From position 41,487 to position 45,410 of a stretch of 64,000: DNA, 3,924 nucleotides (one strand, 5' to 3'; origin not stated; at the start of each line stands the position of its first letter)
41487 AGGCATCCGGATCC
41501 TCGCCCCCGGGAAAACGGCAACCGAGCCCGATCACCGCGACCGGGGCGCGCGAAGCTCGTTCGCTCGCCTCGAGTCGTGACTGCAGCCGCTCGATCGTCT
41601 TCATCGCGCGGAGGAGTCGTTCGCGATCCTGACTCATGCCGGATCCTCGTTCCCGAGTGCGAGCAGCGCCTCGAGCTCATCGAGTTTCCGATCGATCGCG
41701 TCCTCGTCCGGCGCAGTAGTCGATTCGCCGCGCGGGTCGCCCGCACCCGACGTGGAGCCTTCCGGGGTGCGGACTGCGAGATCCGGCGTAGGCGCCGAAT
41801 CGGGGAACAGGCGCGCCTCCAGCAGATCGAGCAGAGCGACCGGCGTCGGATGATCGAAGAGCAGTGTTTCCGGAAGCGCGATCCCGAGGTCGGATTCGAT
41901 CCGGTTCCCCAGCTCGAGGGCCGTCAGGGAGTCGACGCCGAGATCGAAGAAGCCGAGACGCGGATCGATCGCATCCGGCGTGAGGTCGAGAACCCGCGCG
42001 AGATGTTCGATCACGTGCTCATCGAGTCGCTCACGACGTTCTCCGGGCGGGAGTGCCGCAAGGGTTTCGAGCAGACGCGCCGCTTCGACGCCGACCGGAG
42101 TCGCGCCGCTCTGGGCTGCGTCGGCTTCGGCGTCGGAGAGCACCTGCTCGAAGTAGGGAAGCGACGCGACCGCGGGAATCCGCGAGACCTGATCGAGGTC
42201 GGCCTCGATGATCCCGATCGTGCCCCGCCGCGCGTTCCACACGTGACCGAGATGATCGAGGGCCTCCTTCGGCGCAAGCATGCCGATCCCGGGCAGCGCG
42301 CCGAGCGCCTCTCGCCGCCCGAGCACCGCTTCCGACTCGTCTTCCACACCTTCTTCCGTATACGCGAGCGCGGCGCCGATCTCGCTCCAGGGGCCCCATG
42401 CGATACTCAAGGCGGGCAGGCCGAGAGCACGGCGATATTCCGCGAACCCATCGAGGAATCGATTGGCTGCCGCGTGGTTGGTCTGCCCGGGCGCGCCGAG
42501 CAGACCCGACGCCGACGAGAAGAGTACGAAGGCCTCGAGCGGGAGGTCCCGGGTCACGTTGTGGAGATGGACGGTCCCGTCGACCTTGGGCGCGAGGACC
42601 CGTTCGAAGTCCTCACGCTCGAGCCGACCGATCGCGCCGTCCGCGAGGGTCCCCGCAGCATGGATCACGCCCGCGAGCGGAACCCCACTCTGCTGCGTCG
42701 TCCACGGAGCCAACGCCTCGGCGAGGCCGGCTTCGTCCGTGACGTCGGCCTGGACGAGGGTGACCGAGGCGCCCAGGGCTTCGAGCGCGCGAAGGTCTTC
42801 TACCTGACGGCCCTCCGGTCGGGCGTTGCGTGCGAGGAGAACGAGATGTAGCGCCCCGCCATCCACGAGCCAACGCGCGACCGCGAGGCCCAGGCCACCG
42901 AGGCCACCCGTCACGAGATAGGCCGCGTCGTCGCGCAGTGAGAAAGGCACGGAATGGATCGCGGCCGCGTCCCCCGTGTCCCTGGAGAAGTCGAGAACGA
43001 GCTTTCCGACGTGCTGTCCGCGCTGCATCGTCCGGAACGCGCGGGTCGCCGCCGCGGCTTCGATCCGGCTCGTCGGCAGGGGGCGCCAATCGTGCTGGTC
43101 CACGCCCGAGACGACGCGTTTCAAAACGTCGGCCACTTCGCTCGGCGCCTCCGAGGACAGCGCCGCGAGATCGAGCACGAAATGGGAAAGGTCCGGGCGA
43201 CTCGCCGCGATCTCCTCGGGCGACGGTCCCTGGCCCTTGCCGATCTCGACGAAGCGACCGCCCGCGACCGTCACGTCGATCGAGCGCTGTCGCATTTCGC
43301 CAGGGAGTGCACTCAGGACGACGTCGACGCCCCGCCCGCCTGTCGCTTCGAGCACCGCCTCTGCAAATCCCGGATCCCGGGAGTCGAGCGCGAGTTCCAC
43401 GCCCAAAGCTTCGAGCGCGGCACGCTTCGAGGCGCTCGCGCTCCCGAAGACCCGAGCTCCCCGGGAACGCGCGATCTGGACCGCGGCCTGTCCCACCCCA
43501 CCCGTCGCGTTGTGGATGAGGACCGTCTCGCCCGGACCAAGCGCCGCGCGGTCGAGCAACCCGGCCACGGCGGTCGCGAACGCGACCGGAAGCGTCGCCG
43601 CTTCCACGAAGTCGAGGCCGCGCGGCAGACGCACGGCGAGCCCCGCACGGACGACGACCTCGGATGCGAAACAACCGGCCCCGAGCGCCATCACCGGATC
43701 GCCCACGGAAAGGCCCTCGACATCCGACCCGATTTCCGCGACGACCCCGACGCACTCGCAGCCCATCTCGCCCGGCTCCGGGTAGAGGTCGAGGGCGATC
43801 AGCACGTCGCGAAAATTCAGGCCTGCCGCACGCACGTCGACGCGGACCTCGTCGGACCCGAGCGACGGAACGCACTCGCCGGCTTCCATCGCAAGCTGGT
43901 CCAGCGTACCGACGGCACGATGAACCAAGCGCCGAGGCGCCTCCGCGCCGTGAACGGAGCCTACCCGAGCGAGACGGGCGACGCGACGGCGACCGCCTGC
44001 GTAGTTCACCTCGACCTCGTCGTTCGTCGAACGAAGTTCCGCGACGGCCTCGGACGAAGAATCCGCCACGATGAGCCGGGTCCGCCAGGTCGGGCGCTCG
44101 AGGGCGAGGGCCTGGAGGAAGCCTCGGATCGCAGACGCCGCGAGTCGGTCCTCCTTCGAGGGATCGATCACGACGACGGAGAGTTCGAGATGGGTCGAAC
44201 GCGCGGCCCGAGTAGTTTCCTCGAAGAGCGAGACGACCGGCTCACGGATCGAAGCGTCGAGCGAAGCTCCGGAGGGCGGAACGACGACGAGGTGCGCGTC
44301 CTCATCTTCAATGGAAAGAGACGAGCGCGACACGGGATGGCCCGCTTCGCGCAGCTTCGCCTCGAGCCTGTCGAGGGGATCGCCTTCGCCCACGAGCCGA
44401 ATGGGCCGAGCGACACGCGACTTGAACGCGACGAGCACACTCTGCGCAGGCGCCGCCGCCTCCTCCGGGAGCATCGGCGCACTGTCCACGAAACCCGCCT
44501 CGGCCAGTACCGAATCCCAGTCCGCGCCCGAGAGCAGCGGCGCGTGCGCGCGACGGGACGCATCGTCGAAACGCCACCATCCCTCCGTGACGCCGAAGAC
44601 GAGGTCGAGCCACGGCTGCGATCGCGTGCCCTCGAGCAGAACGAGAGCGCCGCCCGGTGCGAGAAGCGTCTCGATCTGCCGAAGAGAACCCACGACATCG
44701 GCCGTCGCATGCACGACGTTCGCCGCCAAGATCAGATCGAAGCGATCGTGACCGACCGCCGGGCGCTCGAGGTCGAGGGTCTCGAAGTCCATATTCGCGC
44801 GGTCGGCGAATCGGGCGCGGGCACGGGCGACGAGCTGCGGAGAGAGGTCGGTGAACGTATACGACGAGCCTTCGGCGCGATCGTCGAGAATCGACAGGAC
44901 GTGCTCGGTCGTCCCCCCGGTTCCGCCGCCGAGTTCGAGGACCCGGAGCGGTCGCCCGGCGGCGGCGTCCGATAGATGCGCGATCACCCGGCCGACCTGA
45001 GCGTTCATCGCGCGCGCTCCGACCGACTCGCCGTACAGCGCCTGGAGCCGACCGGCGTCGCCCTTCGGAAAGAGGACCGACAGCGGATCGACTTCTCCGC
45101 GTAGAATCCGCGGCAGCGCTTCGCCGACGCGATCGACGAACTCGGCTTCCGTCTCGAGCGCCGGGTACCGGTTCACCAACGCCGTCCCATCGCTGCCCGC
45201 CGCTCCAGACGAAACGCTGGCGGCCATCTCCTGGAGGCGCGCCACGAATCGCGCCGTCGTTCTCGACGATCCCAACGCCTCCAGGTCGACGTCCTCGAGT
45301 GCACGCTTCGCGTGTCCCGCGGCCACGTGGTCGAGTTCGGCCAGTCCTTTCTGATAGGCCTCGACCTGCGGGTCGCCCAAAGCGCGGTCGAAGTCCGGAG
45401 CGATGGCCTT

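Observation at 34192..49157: Both fully reducing modules have His where the KR catalytic Tyr is expected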

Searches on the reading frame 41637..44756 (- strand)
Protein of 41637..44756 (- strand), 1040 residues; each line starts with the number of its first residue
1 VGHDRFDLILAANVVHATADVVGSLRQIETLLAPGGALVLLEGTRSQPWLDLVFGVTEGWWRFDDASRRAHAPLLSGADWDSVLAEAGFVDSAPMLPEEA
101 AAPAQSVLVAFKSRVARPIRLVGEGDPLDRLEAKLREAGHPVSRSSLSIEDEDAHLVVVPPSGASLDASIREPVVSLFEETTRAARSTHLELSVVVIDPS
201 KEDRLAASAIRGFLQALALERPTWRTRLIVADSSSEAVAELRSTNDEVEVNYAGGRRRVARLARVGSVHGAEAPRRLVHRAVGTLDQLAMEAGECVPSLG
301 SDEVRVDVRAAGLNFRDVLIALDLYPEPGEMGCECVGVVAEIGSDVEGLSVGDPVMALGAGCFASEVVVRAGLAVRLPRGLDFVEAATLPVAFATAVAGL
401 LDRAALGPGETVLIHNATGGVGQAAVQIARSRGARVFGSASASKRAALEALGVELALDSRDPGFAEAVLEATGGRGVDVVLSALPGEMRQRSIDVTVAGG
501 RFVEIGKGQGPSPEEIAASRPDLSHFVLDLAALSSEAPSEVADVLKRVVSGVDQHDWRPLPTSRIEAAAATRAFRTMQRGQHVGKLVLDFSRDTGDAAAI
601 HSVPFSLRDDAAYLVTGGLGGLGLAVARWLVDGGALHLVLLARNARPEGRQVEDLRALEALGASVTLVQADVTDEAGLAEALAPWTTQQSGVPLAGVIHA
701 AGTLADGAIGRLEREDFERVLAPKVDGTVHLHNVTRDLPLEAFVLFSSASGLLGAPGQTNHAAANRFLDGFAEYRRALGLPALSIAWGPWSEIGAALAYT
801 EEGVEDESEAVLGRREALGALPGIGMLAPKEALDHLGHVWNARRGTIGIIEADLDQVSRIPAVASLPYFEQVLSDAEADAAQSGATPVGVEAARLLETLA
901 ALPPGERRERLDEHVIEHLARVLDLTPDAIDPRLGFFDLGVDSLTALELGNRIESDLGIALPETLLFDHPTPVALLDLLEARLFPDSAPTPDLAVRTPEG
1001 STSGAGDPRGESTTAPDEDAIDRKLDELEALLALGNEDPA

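Call 14: find_homologous_proteins(query=window:41637-44756:-, max_evalue=1e-50)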
Query window:41637-44756:- (1040 aa): 524 proteins with E <= 1e-50 among 8000 candidates; the best 120 are listed.
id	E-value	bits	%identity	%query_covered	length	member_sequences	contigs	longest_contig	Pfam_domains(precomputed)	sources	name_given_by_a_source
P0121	1.7e-218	747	41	99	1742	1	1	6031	PF08659.17,PF13489.13,PF21089.4,PF00550.32,PF13561.13,PF23297.2,PF18558.9,PF08241.19,PF13847.13,PF13649.13,PF00107.33,PF14765.13,PF00106.32,PF01209.25,PF08242.19,PF13602.13,PF08240.18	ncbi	ncbi:MAG: SDR family NAD(P)-dependent oxidoreductase [Cyanobacteria bacterium J06642_11]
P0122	1.3e-206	707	41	99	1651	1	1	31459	PF08659.17,PF13489.13,PF21089.4,PF00550.32,PF18558.9,PF08241.19,PF22953.4,PF13847.13,PF13649.13,PF00107.33,PF14765.13,PF00106.32,PF01209.25,PF08242.19,PF13602.13,PF08240.18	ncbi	ncbi:MAG: SDR family NAD(P)-dependent oxidoreductase [Cyanobacteria bacterium P01_H01_bin.15]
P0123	2.2e-198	680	40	99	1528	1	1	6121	PF08659.17,PF13489.13,PF21089.4,PF00550.32,PF08241.19,PF13847.13,PF13649.13,PF00107.33,PF14765.13,PF00106.32,PF01209.25,PF08242.19,PF13602.13,PF08240.18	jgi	jgi:NADPH:quinone reductase-like Zn-dependent oxidoreductase/ubiquinone/menaquinone biosynthesis C-m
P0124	2.4e-195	670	37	99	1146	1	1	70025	PF08659.17,PF13489.13,PF00550.32,PF13561.13,PF23297.2,PF08241.19,PF22953.4,PF13847.13,PF13649.13,PF00107.33,PF00106.32,PF08242.19,PF13602.13,PF08240.18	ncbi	ncbi:MAG: SDR family NAD(P)-dependent oxidoreductase, partial [Cyanobacteria bacterium P01_F01_bin.5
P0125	1.6e-191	657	46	85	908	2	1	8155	PF08659.17,PF00107.33,PF00550.32,PF00106.32,PF13602.13,PF08240.18,PF22953.4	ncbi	ncbi:MAG: SDR family NAD(P)-dependent oxidoreductase, partial [Pseudomonadota bacterium]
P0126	1.0e-186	641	39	91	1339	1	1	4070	PF08659.17,PF13489.13,PF00550.32,PF13561.13,PF18558.9,PF08241.19,PF22953.4,PF13847.13,PF13649.13,PF00107.33,PF14765.13,PF00106.32,PF08242.19,PF13602.13,PF08240.18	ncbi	ncbi:MAG: SDR family NAD(P)-dependent oxidoreductase, partial [Cyanobacteria bacterium J06649_4]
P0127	1.5e-165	571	42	76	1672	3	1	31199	PF08659.17,PF13489.13,PF21394.4,PF21089.4,PF00550.32,PF13561.13,PF08241.19,PF22953.4,PF13847.13,PF13649.13,PF00107.33,PF14765.13,PF00106.32,PF08242.19,PF13602.13,PF08240.18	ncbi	ncbi:MAG TPA: SDR family NAD(P)-dependent oxidoreductase, partial [Stellaceae bacterium]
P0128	2.0e-164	568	39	95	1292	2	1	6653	PF08659.17,PF13489.13,PF21394.4,PF00550.32,PF13561.13,PF08241.19,PF22953.4,PF13847.13,PF13649.13,PF00107.33,PF00106.32,PF08242.19,PF13602.13,PF08240.18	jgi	jgi:NADPH:quinone reductase-like Zn-dependent oxidoreductase/SAM-dependent methyltransferase/acyl ca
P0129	2.9e-162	560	37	99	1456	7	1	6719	PF08659.17,PF13489.13,PF00550.32,PF13561.13,PF23297.2,PF08241.19,PF22953.4,PF13847.13,PF13649.13,PF00107.33,PF14765.13,PF06080.19,PF00891.25,PF00106.32,PF01209.25,PF08242.19,PF10294.16,PF13602.13,PF08240.18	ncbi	ncbi:MAG: SDR family NAD(P)-dependent oxidoreductase, partial [Cyanobacteria bacterium J06629_9]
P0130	7.7e-159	549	37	98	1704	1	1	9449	PF08659.17,PF13489.13,PF21089.4,PF00550.32,PF13561.13,PF18558.9,PF08241.19,PF22953.4,PF13847.13,PF13649.13,PF00107.33,PF14765.13,PF00106.32,PF08242.19,PF13602.13,PF08240.18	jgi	jgi:NADPH:quinone reductase-like Zn-dependent oxidoreductase/SAM-dependent methyltransferase/acyl ca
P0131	2.2e-158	548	37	75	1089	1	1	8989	PF08659.17,PF13489.13,PF21394.4,PF00107.33,PF00550.32,PF13561.13,PF00106.32,PF23297.2,PF08242.19,PF13602.13,PF08240.18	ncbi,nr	ncbi:MAG: SDR family NAD(P)-dependent oxidoreductase, partial [Synechococcaceae cyanobacterium SM2_3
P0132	2.0e-157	544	40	80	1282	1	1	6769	PF08659.17,PF13489.13,PF21394.4,PF00550.32,PF13561.13,PF08241.19,PF22953.4,PF13847.13,PF13649.13,PF00107.33,PF00106.32,PF01209.25,PF08242.19,PF13602.13,PF08240.18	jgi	jgi:NADPH:quinone reductase-like Zn-dependent oxidoreductase/SAM-dependent methyltransferase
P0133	5.5e-156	540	36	93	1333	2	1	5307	PF08659.17,PF13489.13,PF00550.32,PF13561.13,PF18558.9,PF08241.19,PF22953.4,PF13847.13,PF13649.13,PF00107.33,PF00106.32,PF08242.19,PF13602.13,PF08240.18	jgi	jgi:NADPH:quinone reductase-like Zn-dependent oxidoreductase/SAM-dependent methyltransferase/acyl ca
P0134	5.9e-156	540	38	99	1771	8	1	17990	PF08659.17,PF13489.13,PF21089.4,PF00550.32,PF13561.13,PF08241.19,PF22953.4,PF13847.13,PF13649.13,PF00107.33,PF14765.13,PF00106.32,PF08242.19,PF10294.16,PF13602.13,PF08240.18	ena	-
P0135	2.0e-155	538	42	75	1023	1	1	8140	PF08659.17,PF21394.4,PF00107.33,PF00550.32,PF13561.13,PF00106.32,PF13602.13,PF08240.18,PF22953.4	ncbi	ncbi:MAG: SDR family NAD(P)-dependent oxidoreductase [Candidatus Methylumidiphilus sp.]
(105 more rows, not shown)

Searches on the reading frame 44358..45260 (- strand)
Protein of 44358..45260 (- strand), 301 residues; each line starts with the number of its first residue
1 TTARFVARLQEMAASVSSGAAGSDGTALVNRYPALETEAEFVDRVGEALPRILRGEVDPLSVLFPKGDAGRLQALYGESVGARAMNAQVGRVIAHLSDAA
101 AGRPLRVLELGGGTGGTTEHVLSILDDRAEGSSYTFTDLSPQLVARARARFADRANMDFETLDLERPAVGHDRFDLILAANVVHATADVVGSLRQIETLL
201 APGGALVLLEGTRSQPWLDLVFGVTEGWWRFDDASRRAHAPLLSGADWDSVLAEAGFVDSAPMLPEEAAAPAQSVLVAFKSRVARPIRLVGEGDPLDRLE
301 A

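Call 61: search_protein_representatives(protein=window:44358-45260:-)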
Query: 301 residues. Proteins with E-value up to 0.001 (for the whole library): 11170; up to 1e-10: 8176; up to 1e-30: 2786. The best 150 are listed.
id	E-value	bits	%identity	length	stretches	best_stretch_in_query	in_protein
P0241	9.2e-111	386.2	37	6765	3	29-280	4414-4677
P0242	5.5e-108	377.1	36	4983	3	23-280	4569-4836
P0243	2.5e-107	374.9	45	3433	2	27-297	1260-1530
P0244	6.4e-99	347.4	35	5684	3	10-292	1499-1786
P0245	4.5e-97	341.3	38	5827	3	25-280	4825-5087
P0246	4.7e-97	341.2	46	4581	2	37-265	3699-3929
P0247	1.9e-96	339.2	41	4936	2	13-267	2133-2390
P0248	1.5e-93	329.7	39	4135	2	17-283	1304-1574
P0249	1.7e-93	329.5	31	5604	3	26-279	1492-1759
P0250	4.8e-93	328.1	32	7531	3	15-266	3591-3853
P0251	1.1e-91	323.7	41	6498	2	19-263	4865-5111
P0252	1.0e-90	320.4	42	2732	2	28-271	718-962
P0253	1.3e-90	320.1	37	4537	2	26-278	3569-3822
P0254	9.1e-88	310.8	35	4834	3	30-285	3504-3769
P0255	1.3e-87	310.3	32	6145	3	28-267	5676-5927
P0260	6.7e-85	301.4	44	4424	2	27-279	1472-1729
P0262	1.7e-83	296.8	44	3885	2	7-261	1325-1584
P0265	9.4e-82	291.0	44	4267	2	4-265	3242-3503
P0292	8.5e-68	245.2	47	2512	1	29-293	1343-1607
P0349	1.7e-57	211.4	43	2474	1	28-292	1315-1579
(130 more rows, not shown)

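Call 65: list_cluster_members(proteins=[P0243, P0246, P0247, P0248, P0253, P0260, P0262, P0265, P0292, P0349])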
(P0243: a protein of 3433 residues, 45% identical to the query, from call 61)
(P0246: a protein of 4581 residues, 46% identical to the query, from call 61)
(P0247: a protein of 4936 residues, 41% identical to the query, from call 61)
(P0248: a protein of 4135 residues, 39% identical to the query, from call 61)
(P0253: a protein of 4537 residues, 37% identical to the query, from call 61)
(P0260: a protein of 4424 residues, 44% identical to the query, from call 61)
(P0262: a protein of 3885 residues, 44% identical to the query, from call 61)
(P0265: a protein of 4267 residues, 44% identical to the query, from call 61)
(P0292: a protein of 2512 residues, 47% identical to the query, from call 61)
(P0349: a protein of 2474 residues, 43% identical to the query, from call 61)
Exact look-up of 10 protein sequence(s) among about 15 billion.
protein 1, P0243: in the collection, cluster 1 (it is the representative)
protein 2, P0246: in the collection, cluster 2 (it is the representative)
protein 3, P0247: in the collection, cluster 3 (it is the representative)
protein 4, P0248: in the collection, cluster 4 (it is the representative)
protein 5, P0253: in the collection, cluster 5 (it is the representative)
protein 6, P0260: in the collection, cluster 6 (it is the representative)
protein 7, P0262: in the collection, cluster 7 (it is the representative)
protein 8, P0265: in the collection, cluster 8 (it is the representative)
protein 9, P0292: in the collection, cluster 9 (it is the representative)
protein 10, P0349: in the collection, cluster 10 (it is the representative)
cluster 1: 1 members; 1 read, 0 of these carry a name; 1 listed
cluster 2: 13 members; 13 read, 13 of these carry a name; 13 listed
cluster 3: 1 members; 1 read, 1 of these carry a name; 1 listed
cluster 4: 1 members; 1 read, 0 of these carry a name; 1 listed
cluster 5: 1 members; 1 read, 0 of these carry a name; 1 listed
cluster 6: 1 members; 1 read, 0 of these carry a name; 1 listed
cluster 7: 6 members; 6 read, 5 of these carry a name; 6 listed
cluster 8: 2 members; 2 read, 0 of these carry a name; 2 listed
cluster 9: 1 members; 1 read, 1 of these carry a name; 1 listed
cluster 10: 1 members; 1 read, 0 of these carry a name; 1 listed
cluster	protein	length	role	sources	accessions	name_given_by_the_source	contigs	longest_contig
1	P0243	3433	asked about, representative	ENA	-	-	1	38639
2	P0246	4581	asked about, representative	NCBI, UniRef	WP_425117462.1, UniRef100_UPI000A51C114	SDR family NAD(P)-dependent oxidoreductase [Archangium violaceum] | SDR family NAD(P)-dependent oxidoreductase n=1 Tax=Archangium violaceum TaxID=83451 ...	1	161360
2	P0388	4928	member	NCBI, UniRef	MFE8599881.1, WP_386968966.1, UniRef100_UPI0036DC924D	SDR family NAD(P)-dependent oxidoreductase [Archangium violaceum] | SDR family NAD(P)-dependent oxidoreductase n=1 Tax=Archangium violaceum TaxID=83451 ...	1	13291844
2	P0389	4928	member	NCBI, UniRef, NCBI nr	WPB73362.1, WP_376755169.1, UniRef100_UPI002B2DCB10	SDR family NAD(P)-dependent oxidoreductase [Archangium violaceum] | SDR family NAD(P)-dependent oxidoreductase n=1 Tax=Archangium violaceum TaxID=83451 ... | SDR family NAD(P)-dependent oxidoreductase [Archangium gephyra]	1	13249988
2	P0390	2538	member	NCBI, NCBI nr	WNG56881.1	acyltransferase domain-containing protein [Archangium gephyra]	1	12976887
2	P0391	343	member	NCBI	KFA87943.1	hypothetical protein Q664_44415, partial [Archangium violaceum Cb vi76]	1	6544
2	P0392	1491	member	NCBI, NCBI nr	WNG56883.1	SDR family NAD(P)-dependent oxidoreductase [Archangium gephyra]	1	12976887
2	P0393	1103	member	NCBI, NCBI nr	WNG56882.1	SDR family NAD(P)-dependent oxidoreductase [Archangium gephyra]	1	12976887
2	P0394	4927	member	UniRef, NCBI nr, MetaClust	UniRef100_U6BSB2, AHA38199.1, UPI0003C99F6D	GphF n=2 Tax=Archangium violaceum TaxID=83451 RepID=U6BSB2_9BACT | GphF [Archangium violaceum Cb vi76] | status=active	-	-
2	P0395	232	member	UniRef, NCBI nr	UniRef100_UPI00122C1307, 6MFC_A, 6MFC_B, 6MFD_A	GphF n=1 Tax=Archangium violaceum TaxID=83451 RepID=UPI00122C1307 | Chain A, GphF [Archangium violaceum]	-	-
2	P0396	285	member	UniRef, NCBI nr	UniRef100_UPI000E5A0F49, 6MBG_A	GphF n=1 Tax=Archangium violaceum TaxID=83451 RepID=UPI000E5A0F49 | Chain A, GphF [Archangium violaceum]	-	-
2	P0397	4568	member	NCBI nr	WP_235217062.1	type I polyketide synthase [Archangium violaceum]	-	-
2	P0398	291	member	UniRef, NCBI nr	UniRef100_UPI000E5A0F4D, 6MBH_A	GphF Dehydratase 1 n=1 Tax=Archangium violaceum TaxID=83451 RepID=UPI000E5A0F4D | Chain A, GphF Dehydratase 1 [Archangium violaceum]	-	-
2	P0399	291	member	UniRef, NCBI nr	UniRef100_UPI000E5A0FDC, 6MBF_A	GphF Dehydratase 1 n=1 Tax=Archangium violaceum TaxID=83451 RepID=UPI000E5A0FDC | Chain A, GphF Dehydratase 1 [Archangium violaceum]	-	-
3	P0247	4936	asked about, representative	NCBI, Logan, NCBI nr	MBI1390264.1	MAG: SDR family NAD(P)-dependent oxidoreductase [bacterium] | SDR family NAD(P)-dependent oxidoreductase [bacterium]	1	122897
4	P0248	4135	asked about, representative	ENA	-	-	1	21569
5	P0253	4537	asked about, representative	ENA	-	-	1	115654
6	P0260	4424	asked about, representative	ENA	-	-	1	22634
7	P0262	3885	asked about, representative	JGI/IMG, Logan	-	amino acid adenylation domain-containing protein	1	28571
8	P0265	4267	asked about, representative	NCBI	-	-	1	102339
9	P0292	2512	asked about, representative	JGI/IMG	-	acyl transferase domain-containing protein/NADPH:quinone reductase-like Zn-dependent ...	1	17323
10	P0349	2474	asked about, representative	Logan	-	-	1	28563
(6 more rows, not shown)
